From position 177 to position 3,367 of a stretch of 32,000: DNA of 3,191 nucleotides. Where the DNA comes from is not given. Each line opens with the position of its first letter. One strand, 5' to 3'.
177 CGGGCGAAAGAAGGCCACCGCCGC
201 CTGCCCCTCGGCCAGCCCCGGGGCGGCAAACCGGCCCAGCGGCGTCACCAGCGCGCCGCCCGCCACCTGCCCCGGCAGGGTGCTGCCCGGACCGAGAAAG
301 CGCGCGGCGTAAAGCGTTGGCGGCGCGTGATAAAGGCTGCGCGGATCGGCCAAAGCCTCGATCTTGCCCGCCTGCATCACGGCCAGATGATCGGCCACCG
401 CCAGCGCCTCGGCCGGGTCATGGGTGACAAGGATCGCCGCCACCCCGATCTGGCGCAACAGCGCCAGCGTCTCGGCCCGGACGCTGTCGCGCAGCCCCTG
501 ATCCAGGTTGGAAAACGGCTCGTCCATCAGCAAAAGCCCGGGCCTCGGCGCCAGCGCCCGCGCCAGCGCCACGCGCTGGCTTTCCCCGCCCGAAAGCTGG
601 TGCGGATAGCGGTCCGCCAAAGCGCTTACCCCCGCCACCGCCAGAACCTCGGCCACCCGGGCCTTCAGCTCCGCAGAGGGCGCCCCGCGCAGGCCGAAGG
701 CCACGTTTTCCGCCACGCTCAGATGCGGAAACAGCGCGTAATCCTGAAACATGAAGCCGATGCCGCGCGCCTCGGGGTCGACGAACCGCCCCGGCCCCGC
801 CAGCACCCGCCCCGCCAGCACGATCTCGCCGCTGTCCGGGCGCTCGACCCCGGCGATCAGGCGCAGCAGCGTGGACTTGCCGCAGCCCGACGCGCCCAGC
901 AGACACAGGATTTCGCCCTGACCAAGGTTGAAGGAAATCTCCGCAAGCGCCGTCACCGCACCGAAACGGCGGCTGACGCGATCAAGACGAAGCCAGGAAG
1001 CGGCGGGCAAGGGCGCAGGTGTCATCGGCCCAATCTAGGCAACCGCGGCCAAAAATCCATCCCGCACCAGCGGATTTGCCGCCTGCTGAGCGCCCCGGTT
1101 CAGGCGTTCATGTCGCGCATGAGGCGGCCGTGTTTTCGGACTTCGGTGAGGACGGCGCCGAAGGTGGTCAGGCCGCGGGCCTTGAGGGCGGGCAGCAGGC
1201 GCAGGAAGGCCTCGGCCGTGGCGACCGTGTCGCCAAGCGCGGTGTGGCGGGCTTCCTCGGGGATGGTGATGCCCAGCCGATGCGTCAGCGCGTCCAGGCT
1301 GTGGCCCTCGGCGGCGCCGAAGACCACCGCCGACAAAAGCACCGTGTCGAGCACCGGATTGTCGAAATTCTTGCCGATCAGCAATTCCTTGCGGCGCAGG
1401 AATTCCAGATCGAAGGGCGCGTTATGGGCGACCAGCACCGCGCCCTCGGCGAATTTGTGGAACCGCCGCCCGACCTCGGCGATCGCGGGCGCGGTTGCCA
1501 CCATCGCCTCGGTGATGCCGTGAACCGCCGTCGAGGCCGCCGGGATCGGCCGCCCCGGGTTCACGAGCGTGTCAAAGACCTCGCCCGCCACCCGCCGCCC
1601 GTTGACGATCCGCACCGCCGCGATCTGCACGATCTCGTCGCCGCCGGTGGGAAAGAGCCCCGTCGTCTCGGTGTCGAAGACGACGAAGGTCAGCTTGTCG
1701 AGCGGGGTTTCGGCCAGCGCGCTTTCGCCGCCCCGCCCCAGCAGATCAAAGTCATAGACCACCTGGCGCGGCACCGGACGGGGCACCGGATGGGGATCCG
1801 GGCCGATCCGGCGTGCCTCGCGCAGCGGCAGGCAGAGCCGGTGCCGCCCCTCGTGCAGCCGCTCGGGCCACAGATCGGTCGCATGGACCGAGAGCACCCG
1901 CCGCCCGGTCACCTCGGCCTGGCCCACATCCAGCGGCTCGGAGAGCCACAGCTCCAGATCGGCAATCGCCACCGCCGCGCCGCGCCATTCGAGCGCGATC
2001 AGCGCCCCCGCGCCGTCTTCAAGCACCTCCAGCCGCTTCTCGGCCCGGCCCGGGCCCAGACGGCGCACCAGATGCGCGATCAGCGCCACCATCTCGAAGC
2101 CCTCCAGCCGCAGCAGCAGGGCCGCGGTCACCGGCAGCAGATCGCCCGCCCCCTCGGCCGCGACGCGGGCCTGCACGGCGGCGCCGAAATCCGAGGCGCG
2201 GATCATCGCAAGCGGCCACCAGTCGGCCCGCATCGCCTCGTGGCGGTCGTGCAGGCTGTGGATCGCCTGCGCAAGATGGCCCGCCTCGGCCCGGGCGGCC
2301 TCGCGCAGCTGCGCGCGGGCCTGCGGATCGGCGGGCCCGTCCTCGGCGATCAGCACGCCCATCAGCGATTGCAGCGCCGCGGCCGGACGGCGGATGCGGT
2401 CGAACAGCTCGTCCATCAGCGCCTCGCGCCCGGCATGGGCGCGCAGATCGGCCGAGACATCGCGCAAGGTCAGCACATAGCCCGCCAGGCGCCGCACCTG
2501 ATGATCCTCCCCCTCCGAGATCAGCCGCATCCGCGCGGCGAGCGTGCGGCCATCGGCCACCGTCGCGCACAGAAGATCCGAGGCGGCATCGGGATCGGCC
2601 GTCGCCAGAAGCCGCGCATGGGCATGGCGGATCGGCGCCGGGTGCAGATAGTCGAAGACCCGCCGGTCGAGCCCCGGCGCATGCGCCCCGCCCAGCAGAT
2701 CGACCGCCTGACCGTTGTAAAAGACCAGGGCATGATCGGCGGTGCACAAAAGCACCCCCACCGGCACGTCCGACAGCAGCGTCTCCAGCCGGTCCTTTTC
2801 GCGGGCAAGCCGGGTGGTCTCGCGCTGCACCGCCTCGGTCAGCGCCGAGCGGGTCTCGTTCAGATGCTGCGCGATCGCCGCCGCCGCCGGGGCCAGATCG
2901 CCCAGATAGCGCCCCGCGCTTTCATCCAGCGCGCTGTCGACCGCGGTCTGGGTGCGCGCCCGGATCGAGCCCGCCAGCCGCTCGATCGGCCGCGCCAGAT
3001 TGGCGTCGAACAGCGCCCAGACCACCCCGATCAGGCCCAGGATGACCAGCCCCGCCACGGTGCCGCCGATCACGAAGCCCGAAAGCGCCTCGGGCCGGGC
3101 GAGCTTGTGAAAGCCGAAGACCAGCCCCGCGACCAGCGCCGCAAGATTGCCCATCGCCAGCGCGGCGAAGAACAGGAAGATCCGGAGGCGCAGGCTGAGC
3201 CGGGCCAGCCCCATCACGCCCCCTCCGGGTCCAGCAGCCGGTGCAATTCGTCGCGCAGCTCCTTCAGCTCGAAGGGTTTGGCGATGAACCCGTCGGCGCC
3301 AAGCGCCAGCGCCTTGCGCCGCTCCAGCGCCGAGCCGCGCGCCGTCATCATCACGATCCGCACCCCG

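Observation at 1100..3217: Histidine-kinase look-alike lacking the histidine, with a DEDDh exonuclease as output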

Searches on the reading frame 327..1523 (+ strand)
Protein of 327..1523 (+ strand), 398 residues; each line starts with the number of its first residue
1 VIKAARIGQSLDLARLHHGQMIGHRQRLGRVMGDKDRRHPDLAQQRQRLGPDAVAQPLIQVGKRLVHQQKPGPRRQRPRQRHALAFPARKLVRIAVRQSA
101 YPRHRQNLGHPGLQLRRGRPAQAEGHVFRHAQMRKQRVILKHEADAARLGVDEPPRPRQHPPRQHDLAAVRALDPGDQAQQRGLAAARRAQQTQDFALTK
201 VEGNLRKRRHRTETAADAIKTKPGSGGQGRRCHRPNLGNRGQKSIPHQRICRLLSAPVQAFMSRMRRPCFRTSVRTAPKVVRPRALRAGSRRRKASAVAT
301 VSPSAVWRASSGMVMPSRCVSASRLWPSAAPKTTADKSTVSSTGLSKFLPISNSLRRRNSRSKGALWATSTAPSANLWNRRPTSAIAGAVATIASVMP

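Call 55: search_protein_families(library=pfam, proteins=[window:327-1523:+], max_evalue=0.001)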
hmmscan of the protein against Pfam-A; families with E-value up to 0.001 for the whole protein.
window:327-1523:+ (398 aa): 0 families

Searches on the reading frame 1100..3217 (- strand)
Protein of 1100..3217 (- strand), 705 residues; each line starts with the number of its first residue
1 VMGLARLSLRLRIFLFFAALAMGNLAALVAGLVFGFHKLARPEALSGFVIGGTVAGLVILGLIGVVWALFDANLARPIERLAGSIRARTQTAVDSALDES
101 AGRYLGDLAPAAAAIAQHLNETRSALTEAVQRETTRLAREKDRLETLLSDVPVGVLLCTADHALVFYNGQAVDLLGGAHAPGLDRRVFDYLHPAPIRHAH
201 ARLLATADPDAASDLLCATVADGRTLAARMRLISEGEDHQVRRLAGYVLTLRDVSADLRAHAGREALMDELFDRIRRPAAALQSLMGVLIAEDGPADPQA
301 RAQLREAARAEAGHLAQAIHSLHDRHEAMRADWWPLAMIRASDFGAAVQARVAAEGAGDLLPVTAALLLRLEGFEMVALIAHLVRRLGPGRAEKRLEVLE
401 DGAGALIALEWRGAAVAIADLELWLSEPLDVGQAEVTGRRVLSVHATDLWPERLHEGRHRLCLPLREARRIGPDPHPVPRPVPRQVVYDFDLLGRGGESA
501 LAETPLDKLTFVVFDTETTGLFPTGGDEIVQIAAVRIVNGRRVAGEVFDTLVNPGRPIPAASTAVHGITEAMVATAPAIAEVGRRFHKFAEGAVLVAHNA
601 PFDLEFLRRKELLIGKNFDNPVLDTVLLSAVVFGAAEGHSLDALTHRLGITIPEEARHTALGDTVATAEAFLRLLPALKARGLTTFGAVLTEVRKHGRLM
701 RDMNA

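Call 3: search_protein_families(library=pfam, proteins=[window:1100-3217:-], max_evalue=1)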
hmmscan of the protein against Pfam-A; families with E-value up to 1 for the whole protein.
window:1100-3217:- (705 aa): 5 families
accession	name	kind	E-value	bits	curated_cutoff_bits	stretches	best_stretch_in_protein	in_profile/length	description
PF00929.31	RNase_T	-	3.5e-40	138.7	24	1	512-671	1-164/164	Exonuclease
PF01612.26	DNA_pol_A_exo1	-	0.0023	18.2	23.6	1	593-648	77-127/173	3'-5' exonuclease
PF13188.13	PAS_8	-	0.011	16.1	21.8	1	143-193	2-52/65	PAS domain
PF08448.16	PAS_4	-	0.048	14.3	23.1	1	149-255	2-106/110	PAS fold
PF00989.32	PAS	-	0.23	11.9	22.6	1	143-253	2-112/113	PAS fold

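Call 4: search_protein_families(library=ncbifam, proteins=[window:1100-3217:-], max_evalue=1)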
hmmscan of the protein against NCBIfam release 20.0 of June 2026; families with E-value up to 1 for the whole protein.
window:1100-3217:- (705 aa): 38 families (the best 25 are shown)
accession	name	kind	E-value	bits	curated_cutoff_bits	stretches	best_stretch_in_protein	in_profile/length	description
NF005906.0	PRK07883.1-4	equivalog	9.3e-42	143.1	495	1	506-693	3-187/563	DEDD exonuclease domain-containing protein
NF005836.0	PRK07740.1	equivalog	2.7e-41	141.6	261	1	501-694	51-242/244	hypothetical protein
NF005907.0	PRK07883.1-5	equivalog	4.7e-40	137.5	454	1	503-689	22-206/584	DEDD exonuclease domain-containing protein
NF001688.0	PRK00448.1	equivalog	5.4e-40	136.9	873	1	504-693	418-603/1445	PolC-type DNA polymerase III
NF005905.0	PRK07883.1-3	equivalog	9.9e-38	130.1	508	1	503-692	18-205/581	DEDD exonuclease domain-containing protein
TIGR01405.1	polC_Gram_pos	equivalog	2.7e-36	124.7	1043.45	1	503-695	183-371/1211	DNA polymerase III subunit alpha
NF005981.0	PRK08074.1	equivalog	6.8e-36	123.6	789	1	510-686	4-177/931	ATP-dependent DNA helicase DinG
NF005289.0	PRK06807.1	equivalog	3e-35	122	335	1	510-673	9-167/313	3'-5' exonuclease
TIGR01406.1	dnaQ_proteo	equivalog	1.2e-32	113.4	222.7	1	512-674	3-168/231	DNA polymerase III subunit epsilon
TIGR00573.1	dnaq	subfamily_domain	6.9e-32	110.7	71.5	1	507-673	5-172/217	exonuclease, DNA polymerase III, epsilon subunit family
NF004316.1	PRK05711.1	equivalog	1.7e-31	109.7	196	1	512-675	4-170/234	DNA polymerase III subunit epsilon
NF005904.0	PRK07883.1-2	equivalog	3.9e-31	108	969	1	503-692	24-211/584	DEDD exonuclease domain-containing protein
TIGR01407.1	dinG_rel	hypoth_equivalog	4.5e-31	107.9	547.7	1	510-678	1-165/889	putative DnaQ family exonuclease/DinG family helicase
NF005903.0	PRK07883.1-1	equivalog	2e-25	89.3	1038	1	497-687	28-222/642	DEDD exonuclease domain-containing protein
NF005569.0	PRK07246.1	equivalog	4.5e-24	84.8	794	1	511-678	9-170/820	bifunctional DnaQ family exonuclease/ATP-dependent helicase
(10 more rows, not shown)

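Call 6: search_solved_structures(query=window:1100-3217:-, max_evalue=1)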
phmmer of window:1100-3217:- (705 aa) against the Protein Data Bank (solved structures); distinct sequences matched with E-value up to 1: 15.
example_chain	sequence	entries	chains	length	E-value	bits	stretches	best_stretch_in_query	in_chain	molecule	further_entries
2p1j_A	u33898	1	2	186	2e-26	95.9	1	507-682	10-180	DNA polymerase III polC-type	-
9qpc_A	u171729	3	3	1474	1.7e-19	73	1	503-669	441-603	DNA polymerase III PolC-type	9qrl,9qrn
2gui_A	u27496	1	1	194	8.7e-18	67.4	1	512-674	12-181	DNA polymerase III epsilon subunit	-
1j53_A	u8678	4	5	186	9.1e-18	67.3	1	512-674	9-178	DNA polymerase III, epsilon chain | DNA polymerase III epsilon subunit | DNA POLYMERASE III SUBUNIT EPSILON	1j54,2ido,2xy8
5fku_D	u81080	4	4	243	1.5e-17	66.5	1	512-675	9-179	DNA POLYMERASE III SUBUNIT EPSILON | DNA POLYMERASE III EPSILON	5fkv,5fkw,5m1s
4fzx_C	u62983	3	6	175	3e-09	39.2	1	513-607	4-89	Exodeoxyribonuclease 10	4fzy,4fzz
8zef_A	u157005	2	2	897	3.2e-09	39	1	509-672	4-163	3'-5' exonuclease DinG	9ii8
8fyc_K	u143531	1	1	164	0.00036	22.4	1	510-663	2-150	DEDDh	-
8fy9_A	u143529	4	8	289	0.00059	21.7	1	509-624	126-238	Cas2-DEDDh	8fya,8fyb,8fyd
8h18_A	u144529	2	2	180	0.00069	21.4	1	510-611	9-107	DnaQ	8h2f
2f96_A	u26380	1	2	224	0.019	16.7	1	573-679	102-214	Ribonuclease T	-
1d06_A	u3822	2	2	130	0.14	13.8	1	133-204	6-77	nitrogen fixation regulatory protein fixL | FIXL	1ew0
2wz9_A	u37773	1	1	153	0.31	12.7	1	160-218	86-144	GLUTAREDOXIN-3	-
1wlj_A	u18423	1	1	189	0.36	12.5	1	512-680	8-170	interferon stimulated gene 20kDa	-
5zaz_A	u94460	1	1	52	0.81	11.3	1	48-68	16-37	Integrin beta-2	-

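Call 39: predict_structure(alignment_id=A1)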
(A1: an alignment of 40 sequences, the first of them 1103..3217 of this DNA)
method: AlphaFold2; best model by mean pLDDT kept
length: 705 residues; sequences in the alignment: 40
mean_pLDDT: 77.1   pTM: 0.41
mean pLDDT of the five models: 77.1, 76.7, 74.9, 69.7, 68.7
residues with pLDDT >= 90: 112; 70-90: 415; 50-70: 141; < 50: 37
segments of 3 or more residues with pLDDT < 50: 147-151, 332-335, 473-490
pLDDT, mean of each block of 10 residues (from residue 1): 63 81 83 77 79 82 82 78 73 67 68 73 73 69 52 80 86 75 78 81 74 75 79 63 73 73 65 68 63 69 75 73 63 58 82 83 87 83 91 93 89 92 88 75 80 93 85 44 38 53 86 89 72 90 86 86 77 90 93 87 83 87 85 72 76 67 89 90 88 78 62
secondary structure, 60 per line:
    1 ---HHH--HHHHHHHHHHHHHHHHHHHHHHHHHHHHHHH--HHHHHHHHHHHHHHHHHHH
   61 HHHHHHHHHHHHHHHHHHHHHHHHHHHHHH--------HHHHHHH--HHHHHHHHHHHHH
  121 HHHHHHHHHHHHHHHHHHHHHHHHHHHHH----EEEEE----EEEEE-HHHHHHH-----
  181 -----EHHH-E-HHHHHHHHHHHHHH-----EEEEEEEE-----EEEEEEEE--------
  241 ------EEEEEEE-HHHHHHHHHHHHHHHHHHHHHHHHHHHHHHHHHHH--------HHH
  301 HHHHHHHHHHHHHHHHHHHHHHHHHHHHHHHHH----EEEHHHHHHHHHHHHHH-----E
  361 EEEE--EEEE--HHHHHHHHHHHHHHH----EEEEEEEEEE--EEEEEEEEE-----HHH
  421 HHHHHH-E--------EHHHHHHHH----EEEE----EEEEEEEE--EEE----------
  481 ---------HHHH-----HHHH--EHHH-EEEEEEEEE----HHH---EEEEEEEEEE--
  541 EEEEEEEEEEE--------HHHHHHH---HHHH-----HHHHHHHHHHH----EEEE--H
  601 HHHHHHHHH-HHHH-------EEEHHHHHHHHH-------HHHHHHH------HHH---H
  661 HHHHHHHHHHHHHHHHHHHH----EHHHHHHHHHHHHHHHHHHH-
elements in order (helices of 4 or more, strands of 3 or more residues): H9-39 H42-90 H99-105 H108-149 E154-158 E163-167 H169-175 H193-206 E212-219 E225-232 E247-253 H255-289 H298-333 E338-340 H341-354 E360-364 E367-370 H373-387 E392-401 E404-412 H418-426 H438-445 E450-453 E458-465 E468-470 H490-493 H499-502 E510-518 E529-538 E541-551 H560-566 H570-573 H579-589 E594-597 H600-609 H611-614 E622-624 H625-633 H641-647 H660-680 H686-704

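Call 62: fold_search(model_id=the predicted structure, library=pdb)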
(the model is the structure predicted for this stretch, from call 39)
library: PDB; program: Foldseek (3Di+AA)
matches with E <= 10: 952; with E <= 0.001: 171
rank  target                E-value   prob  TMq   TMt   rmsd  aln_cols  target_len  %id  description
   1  9a5d_A                1.4e-13  1.00  0.17  0.19  24.1       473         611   12  Integrative model of WALK-YYCH by crosslinking MS and deep learning (released 2024-09-18)
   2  4i5s_B                1.2e-11  1.00  0.21  0.33  21.6       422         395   13  Structure and function of sensor histidine kinase (released 2013-03-27)
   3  8a6x_B                2.1e-11  1.00  0.16  0.28  18.4       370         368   14  Crystal structure of a chimeric LOV-Histidine kinase SB2F1 (asymmetrical variant, trigonal form with long c axis) (released 2024-01-10)
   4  9qpc_A                2.6e-11  1.00  0.25  0.15   1.9       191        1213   29  DNA polymerase with inhibitor (released 2025-09-24)
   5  9qrn_A                3.6e-11  1.00  0.25  0.16   1.9       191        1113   29  DNA polymerase without DNA or inhibitor (released 2025-09-24)
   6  8zef_A                4.4e-11  1.00  0.23  0.19   4.6       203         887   23  Crystal structure of Staphylococcus aureus DinG protein in complex with ssDNA and Ca2+ (released 2025-05-21)
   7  8a7f_A                6.7e-11  1.00  0.15  0.27  18.4       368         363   15  Crystal structure of a chimeric LOV-Histidine kinase SB2F1-I66R mutant (asymmetrical variant, trigonal form with long  (released 2024-01-10)
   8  4gcz_A                6.7e-11  1.00  0.15  0.26  20.8       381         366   16  Structure of a blue-light photoreceptor (released 2013-06-19)
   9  8a52_A                8.8e-11  1.00  0.16  0.28  18.3       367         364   15  Crystal structure of a chimeric LOV-Histidine kinase SB2F1 (asymmetrical variant, trigonal form with long c-axis) (released 2023-12-27)
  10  8a7h_A                1.7e-10  1.00  0.15  0.28  18.8       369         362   15  Crystal structure of a chimeric LOV-Histidine kinase SB2F1-I66R mutant (light state; asymmetrical variant, trigonal fo (released 2024-01-10)
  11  4i5s_A                1.9e-10  1.00  0.22  0.36  19.4       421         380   13  Structure and function of sensor histidine kinase (released 2013-03-27)
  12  8a7f_B                2.7e-10  1.00  0.15  0.27  18.6       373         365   16  Crystal structure of a chimeric LOV-Histidine kinase SB2F1-I66R mutant (asymmetrical variant, trigonal form with long  (released 2024-01-10)
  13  2gui                  5.3e-10  1.00  0.22  0.81   2.8       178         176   32  Structure and Function of Cyclized Versions of the Proofreading Exonuclease Subunit of E. coli DNA Polymerase III (released 2007-03-13)
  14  8a3u                  7.3e-10  1.00  0.16  0.28  18.3       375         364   15  Crystal structure of a chimeric LOV-Histidine kinase SB2F1 (symmetrical variant, trigonal form with short c-axis) (released 2023-12-20)
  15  2ido_C                1.2e-09  1.00  0.22  0.82   2.8       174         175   32  Structure of the E. coli Pol III epsilon-Hot proofreading complex (released 2006-11-14)
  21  8isi_A                6.1e-09  1.00  0.15  0.13  26.5       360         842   13  Photochromobilin-free form of Arabidopsis thaliana phytochrome A - apo-AtphyA (released 2023-08-09)
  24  9qq6_A                1.4e-08  1.00  0.15  0.20  16.6       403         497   15  Structure of the Azotobacter vinelandii NifL-NifA complex (released 2025-06-18)
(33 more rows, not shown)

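Call 77: search_protein_families(library=padloc, proteins=[window:1100-3217:-], max_evalue=0.001)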
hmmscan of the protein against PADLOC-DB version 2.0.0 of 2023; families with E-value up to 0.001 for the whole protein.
window:1100-3217:- (705 aa): 3 families
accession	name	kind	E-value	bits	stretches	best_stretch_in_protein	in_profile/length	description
PDLC01247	DEDDh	-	4.4e-40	135.6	1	512-671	1-138/139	"CAS-I,CAS-II,CAS-III,CAS-IV,CAS-V,CAS-VI; associated"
PDLC05027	PDC-S48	-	2e-33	114.1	1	510-677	5-169/411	-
PDLC05028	PDC-S48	-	4.6e-29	99.3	1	505-675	14-180/512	-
